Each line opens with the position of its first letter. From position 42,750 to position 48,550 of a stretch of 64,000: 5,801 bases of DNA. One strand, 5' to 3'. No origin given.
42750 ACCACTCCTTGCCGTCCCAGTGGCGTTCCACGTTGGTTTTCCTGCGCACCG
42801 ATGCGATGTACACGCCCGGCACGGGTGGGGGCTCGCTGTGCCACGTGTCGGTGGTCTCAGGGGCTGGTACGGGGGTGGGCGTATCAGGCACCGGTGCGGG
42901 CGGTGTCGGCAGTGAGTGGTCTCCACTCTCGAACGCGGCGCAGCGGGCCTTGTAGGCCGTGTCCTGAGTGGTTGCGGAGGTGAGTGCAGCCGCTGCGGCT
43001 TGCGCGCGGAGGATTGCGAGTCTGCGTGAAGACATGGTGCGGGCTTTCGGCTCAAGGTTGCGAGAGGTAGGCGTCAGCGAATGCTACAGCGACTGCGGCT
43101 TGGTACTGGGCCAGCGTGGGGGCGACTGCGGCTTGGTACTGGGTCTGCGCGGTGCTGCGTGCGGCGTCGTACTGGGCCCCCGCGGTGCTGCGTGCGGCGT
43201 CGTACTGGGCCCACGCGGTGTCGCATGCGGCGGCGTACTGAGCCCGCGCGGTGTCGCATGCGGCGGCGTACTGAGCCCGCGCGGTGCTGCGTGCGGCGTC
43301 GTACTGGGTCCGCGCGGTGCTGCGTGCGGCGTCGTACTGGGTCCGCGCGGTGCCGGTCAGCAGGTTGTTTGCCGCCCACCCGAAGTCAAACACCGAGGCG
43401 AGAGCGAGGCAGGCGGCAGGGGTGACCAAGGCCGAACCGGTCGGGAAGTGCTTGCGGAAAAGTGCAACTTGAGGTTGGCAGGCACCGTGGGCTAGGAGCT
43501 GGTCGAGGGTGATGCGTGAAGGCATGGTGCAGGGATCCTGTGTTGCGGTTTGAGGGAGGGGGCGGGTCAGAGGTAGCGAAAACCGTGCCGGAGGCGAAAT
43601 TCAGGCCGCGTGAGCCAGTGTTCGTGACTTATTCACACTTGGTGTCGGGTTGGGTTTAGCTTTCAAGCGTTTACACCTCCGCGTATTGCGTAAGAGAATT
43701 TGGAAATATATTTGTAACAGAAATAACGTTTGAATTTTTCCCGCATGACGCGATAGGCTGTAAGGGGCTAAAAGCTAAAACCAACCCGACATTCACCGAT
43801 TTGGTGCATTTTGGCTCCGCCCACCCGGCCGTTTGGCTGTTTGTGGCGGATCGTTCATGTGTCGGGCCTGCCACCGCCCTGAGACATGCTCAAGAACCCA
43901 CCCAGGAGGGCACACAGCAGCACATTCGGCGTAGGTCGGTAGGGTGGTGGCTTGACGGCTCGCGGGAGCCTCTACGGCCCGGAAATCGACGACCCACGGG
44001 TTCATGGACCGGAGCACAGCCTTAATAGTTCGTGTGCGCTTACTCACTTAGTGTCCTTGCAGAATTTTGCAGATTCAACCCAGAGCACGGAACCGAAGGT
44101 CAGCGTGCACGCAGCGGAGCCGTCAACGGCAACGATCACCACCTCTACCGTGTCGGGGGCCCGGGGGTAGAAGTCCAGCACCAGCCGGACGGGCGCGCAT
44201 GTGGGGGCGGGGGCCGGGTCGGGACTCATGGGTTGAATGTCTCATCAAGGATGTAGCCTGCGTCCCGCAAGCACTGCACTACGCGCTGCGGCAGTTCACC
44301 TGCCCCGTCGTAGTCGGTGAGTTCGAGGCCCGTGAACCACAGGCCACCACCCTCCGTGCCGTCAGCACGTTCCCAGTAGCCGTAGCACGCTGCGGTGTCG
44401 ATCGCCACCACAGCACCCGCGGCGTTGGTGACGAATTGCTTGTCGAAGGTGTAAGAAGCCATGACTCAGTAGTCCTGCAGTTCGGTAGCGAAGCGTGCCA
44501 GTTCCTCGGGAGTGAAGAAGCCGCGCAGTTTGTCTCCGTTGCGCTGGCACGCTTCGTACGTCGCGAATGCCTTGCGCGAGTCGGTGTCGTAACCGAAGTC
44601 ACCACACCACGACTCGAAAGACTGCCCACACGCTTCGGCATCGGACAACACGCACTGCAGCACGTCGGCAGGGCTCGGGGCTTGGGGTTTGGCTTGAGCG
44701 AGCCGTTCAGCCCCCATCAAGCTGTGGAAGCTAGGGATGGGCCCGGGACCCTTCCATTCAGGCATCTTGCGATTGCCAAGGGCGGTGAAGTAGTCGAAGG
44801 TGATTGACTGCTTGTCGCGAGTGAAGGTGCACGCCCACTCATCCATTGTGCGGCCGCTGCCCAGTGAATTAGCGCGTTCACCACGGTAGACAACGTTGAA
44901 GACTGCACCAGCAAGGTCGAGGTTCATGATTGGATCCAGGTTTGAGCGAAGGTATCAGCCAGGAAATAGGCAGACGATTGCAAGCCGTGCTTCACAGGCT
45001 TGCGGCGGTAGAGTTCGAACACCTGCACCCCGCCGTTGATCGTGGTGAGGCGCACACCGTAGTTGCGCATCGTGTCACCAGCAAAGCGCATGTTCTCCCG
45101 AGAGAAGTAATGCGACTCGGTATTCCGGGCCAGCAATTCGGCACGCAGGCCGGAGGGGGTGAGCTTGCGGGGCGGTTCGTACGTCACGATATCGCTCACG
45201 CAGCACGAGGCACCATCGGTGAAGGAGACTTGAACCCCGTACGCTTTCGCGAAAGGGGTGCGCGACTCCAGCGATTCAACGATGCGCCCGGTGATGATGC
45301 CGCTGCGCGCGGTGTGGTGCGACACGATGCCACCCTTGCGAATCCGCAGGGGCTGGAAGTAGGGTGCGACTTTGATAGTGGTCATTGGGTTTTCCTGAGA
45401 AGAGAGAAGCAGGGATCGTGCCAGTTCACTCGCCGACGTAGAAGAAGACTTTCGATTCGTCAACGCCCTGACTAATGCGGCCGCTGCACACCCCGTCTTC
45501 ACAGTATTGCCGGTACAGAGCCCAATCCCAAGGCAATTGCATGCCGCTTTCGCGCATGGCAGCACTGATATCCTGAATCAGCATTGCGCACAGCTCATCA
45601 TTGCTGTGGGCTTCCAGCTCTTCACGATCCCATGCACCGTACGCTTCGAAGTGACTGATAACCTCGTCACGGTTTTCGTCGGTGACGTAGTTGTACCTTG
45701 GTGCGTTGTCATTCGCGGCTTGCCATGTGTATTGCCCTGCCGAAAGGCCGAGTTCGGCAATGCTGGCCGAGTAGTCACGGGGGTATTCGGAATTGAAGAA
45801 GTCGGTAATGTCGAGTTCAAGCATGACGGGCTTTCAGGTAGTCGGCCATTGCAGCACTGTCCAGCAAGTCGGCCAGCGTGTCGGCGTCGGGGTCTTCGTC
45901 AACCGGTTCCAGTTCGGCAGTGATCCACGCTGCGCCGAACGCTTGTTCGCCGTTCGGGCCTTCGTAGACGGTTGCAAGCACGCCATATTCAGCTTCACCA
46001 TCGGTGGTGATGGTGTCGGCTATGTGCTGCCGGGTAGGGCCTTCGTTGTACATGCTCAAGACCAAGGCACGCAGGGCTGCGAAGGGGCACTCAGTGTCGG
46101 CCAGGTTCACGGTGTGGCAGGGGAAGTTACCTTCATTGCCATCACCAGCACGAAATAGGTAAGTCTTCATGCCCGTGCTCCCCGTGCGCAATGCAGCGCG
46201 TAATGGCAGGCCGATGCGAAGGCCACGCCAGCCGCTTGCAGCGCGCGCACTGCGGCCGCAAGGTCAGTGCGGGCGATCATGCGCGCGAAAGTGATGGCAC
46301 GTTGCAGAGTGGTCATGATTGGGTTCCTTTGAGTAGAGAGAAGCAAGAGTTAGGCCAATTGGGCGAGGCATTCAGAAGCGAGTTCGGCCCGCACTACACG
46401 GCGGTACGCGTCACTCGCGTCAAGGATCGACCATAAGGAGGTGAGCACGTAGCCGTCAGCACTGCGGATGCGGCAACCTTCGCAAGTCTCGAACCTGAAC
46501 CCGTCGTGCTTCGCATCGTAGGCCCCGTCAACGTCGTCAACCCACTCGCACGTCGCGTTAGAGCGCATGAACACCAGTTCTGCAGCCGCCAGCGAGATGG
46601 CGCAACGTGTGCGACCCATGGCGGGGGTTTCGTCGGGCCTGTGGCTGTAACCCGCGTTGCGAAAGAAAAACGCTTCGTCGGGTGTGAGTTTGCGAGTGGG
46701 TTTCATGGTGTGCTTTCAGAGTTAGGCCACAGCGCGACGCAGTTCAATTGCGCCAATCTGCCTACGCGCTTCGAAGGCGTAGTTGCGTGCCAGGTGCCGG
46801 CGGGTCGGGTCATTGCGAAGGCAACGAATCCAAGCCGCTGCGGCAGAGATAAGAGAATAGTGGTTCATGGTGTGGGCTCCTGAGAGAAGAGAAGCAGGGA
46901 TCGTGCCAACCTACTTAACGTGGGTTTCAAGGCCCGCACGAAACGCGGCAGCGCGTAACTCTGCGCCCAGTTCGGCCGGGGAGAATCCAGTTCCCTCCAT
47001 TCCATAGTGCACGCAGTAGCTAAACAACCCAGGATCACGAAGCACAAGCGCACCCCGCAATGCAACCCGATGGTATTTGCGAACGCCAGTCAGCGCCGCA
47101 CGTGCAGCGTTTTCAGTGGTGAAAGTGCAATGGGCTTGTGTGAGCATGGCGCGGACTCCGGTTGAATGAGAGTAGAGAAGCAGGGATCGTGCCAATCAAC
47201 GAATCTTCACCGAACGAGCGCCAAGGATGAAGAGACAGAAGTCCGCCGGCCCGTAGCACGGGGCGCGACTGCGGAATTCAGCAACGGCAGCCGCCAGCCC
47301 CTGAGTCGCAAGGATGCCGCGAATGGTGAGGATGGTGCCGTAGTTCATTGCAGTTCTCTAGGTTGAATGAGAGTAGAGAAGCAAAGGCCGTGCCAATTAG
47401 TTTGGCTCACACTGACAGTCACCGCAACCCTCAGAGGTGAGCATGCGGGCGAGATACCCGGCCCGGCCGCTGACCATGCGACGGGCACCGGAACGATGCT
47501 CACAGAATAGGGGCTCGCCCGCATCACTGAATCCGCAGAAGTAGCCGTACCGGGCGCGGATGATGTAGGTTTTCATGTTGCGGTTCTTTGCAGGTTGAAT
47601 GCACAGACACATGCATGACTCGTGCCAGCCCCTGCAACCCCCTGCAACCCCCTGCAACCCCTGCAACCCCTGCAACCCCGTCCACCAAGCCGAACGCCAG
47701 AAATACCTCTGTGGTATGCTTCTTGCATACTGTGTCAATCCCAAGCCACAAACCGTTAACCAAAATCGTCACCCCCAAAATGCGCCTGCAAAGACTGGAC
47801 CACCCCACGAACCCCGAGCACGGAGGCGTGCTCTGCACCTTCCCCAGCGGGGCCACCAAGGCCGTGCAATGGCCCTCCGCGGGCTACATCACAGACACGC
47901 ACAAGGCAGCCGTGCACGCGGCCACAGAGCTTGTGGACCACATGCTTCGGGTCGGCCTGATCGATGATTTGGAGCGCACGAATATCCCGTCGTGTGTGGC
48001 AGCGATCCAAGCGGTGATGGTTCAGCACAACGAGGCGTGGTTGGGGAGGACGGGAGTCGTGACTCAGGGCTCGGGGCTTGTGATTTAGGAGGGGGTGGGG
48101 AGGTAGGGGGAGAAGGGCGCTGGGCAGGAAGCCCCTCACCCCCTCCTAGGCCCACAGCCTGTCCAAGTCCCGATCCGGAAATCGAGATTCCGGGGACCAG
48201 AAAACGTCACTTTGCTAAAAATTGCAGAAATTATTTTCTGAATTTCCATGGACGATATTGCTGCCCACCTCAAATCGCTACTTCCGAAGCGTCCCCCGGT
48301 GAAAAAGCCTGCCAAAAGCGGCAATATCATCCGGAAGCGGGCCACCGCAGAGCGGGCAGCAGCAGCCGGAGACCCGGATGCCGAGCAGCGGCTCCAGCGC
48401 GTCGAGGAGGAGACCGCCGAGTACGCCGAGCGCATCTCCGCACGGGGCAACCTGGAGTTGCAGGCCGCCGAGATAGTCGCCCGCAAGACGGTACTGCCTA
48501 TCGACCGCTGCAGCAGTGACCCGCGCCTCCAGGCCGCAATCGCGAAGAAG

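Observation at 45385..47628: Head-to-tail array of early-gene cassettes, each with its own sigma54 promoter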

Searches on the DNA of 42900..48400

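Call 74: search_rna_families(source=window, start=42900, end=48400, threshold=evalue, max_evalue=0.1)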
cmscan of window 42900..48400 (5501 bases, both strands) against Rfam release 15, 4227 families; matches with E-value up to 0.1: 2.
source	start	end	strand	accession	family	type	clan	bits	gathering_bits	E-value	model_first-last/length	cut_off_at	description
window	48078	48161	-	RF00952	mir-650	Gene; miRNA;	-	27.5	100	0.018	1-91/91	no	mir-650 microRNA precursor family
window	44383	44451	+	RF00953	mir-1497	Gene; miRNA;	-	24.9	80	0.037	1-74/74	no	mir-1497 microRNA precursor family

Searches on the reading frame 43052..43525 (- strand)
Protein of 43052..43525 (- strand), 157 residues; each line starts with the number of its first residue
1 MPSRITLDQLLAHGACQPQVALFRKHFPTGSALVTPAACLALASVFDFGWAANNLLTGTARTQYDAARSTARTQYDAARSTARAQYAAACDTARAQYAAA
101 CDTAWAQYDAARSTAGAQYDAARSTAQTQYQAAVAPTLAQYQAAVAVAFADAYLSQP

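Call 41: search_protein_families(library=pfam, proteins=[window:43052-43525:-], max_evalue=0.1)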
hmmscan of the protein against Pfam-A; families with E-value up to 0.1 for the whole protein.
window:43052-43525:- (157 aa): 1 family
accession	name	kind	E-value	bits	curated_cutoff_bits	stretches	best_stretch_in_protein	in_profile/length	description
PF02391.22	MoaE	-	0.079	13.6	23.4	0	51-98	21-68/114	MoaE protein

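Call 42: search_protein_families(library=phrogs, proteins=[window:43052-43525:-], max_evalue=0.01)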
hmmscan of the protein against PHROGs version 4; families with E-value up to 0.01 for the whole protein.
window:43052-43525:- (157 aa): 0 families

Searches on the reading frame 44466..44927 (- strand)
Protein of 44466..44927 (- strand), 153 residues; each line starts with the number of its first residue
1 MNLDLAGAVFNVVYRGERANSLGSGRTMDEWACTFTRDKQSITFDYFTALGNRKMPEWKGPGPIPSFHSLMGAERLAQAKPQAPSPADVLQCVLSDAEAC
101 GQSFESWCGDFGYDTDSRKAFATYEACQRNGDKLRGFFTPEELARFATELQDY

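Call 41: search_protein_families(library=pfam, proteins=[window:44466-44927:-], max_evalue=0.1)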
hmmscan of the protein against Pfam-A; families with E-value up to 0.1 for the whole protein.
window:44466-44927:- (153 aa): 0 families

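Call 42: search_protein_families(library=phrogs, proteins=[window:44466-44927:-], max_evalue=0.01)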
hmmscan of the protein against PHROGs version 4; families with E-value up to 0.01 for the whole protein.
window:44466-44927:- (153 aa): 1 family
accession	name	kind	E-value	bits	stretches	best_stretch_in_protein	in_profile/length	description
phrog_4273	-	unknown function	5.1e-32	111.9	1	6-153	22-150/150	-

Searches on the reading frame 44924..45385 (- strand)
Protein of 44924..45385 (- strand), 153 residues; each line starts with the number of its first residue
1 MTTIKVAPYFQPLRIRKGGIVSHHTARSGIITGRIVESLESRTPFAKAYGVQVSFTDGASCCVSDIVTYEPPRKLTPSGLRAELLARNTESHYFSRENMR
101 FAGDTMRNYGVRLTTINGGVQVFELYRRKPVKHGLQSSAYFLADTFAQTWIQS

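Call 41: search_protein_families(library=pfam, proteins=[window:44924-45385:-], max_evalue=0.1)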
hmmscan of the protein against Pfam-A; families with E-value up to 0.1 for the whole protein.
window:44924-45385:- (153 aa): 0 families

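Call 42: search_protein_families(library=phrogs, proteins=[window:44924-45385:-], max_evalue=0.01)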
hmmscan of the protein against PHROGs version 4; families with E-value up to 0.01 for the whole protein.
window:44924-45385:- (153 aa): 0 families

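Call 65: find_encoding_contigs(protein=window:44924-45385:-, flank=3000, max_places=6)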
Protein window:44924-45385:- (153 aa): 24 contigs read that carry it; 3 places shown.
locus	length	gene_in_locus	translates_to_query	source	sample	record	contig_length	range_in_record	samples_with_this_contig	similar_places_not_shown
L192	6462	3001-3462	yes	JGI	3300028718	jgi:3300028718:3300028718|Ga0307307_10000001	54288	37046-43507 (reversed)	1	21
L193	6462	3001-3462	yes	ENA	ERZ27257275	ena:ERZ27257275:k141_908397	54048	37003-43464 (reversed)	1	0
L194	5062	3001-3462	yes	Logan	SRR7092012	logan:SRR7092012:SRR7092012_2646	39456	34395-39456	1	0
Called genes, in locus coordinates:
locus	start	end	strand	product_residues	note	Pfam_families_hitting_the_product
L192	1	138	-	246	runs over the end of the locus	PF03592:Terminase_2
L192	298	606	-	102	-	-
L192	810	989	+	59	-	-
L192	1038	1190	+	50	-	-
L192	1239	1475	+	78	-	-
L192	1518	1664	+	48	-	-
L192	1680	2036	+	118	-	-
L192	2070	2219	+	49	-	-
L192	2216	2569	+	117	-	-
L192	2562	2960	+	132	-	-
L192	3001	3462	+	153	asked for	-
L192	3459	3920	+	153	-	-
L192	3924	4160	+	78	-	-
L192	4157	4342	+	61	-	-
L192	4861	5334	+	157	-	-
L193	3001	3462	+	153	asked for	-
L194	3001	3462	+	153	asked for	-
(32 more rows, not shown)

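Call 69: find_homologous_proteins(query=window:44924-45385:-, max_evalue=0.001)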
Query window:44924-45385:- (153 aa): 69 proteins with E <= 0.001 among 77 candidates. Only proteins of 84 to 268 residues were searched: fused or split forms outside these lengths cannot appear, so this answer is no evidence that the protein stands alone or is whole; find_related_loci, which searches DNA, has no such limit.
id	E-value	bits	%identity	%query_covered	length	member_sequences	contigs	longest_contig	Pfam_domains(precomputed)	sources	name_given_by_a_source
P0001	2.8e-87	308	90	100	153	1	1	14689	-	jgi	-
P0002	1.7e-86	305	90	100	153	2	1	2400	-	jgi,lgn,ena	jgi:hypothetical protein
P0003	6.0e-85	300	87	100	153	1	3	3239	-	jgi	jgi:hypothetical protein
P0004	1.9e-84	299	88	100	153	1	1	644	-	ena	-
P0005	1.3e-59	218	67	98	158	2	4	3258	-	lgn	-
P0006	5.8e-48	181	91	59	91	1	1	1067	-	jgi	-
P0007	2.8e-21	94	63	50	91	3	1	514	-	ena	-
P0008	1.1e-20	92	61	50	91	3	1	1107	-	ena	-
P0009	1.1e-19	89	56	50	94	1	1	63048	-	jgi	jgi:hypothetical protein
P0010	2.5e-19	88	58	50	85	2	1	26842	-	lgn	-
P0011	6.6e-19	86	58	49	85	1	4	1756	-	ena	-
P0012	2.3e-18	84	57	49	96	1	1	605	-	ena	-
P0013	3.2e-18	84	56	49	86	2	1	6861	-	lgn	-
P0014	4.1e-18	84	60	49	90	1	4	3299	-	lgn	-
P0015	1.1e-17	82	59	49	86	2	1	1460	-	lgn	-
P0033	4.4e-15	74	54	50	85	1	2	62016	-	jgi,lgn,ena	jgi:hypothetical protein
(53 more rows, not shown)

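Call 70: find_encoding_contigs(protein=P0005, flank=5000, max_places=4)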
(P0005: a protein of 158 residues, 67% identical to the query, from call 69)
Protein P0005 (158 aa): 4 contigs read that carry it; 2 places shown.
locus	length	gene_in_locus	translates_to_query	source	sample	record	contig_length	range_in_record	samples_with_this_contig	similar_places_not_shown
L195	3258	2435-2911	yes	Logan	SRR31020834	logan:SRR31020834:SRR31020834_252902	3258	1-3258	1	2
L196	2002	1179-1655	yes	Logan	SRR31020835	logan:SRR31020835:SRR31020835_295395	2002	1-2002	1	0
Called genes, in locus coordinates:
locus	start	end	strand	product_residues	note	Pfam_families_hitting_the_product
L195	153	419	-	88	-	-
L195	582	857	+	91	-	-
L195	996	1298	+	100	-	-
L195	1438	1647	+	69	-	-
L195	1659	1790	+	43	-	-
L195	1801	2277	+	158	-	-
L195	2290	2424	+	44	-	-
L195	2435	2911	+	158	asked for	-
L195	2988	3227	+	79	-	-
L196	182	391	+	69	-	-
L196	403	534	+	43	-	-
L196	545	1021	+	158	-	-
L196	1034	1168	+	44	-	-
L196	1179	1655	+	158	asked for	-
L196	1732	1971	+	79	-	-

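Call 71: find_encoding_contigs(protein=P0009, flank=8000, max_places=2)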
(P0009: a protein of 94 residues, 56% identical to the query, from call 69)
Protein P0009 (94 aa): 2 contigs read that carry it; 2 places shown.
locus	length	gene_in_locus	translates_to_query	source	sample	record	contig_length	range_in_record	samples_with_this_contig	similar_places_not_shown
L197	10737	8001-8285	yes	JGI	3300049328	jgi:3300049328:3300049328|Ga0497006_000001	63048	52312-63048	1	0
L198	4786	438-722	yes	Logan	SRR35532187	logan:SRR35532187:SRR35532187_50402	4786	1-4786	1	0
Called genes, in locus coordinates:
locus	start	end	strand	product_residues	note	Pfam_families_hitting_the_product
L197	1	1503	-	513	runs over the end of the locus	PF00239:Resolvase, PF07508:Recombinase, PF13408:Zn_ribbon_recom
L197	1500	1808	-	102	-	-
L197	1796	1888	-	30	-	-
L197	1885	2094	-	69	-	-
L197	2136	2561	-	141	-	-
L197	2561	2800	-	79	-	-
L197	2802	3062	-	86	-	-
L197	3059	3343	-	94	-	-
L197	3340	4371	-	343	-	PF04381:RdgC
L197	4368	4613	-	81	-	-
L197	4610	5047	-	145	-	-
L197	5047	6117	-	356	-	-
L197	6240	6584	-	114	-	PF24582:DUF7609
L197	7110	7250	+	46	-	-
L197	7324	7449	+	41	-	-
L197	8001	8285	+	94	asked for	-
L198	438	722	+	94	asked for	-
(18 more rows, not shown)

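Call 72: find_encoding_contigs(protein=P0033, flank=8000, max_places=2)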
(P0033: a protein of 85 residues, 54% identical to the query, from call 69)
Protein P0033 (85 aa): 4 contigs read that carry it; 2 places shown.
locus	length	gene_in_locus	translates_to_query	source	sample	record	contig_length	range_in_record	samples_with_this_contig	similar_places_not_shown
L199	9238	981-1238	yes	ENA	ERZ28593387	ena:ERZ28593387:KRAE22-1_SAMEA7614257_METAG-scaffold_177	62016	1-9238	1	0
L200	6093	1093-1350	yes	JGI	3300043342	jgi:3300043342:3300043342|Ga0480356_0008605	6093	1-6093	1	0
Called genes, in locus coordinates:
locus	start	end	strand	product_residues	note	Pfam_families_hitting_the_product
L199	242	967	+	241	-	-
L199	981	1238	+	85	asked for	-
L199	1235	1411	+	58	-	-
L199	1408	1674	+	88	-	-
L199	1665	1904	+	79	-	-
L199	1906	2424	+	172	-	-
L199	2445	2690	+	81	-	-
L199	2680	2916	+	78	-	-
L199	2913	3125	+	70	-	-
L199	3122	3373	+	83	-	-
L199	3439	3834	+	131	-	-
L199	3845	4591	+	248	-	-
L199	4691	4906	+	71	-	-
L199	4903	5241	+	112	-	PF11753:DUF3310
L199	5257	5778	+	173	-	-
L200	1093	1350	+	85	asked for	-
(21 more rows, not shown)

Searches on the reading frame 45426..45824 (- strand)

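Call 41: search_protein_families(library=pfam, proteins=[window:45426-45824:-], max_evalue=0.1)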
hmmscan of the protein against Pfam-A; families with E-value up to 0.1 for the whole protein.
window:45426-45824:- (132 aa): 1 family
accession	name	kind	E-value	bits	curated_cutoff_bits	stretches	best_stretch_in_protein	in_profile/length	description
PF09065.15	Haemadin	-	0.02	15.1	25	1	103-115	9-21/27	Haemadin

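Call 42: search_protein_families(library=phrogs, proteins=[window:45426-45824:-], max_evalue=0.01)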
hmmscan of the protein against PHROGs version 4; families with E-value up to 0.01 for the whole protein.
window:45426-45824:- (132 aa): 1 family
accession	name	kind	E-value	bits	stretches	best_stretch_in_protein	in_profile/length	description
phrog_24784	-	unknown function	7.8e-24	85.3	1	4-132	1-129/129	-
